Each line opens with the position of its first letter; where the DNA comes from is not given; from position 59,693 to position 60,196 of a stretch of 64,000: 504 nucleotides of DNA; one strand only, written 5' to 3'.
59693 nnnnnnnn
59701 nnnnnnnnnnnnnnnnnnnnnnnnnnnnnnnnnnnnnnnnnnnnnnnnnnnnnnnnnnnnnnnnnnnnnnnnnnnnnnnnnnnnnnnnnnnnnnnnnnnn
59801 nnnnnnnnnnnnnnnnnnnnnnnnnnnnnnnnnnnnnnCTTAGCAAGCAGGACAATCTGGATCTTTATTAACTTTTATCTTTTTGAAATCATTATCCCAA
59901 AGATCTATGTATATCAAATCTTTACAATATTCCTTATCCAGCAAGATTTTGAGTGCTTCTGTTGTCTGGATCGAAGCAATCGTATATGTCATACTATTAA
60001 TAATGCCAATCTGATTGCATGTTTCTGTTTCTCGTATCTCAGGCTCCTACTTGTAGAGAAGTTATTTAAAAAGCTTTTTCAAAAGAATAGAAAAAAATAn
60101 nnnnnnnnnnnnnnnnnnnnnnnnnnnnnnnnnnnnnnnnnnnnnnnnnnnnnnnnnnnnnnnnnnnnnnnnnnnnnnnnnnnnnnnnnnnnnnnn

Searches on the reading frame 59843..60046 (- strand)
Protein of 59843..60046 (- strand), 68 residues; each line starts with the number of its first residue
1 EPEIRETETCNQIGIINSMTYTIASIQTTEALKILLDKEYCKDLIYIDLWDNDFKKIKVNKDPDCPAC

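Call 75: search_protein_families(library=pfam, proteins=[window:59843-60046:-], max_evalue=0.01)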
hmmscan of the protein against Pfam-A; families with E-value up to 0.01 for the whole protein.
window:59843-60046:- (68 aa): 1 family
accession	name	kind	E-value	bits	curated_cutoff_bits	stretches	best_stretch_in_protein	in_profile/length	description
PF00899.27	ThiF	-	6e-08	32.6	28.1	1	5-67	172-238/238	ThiF family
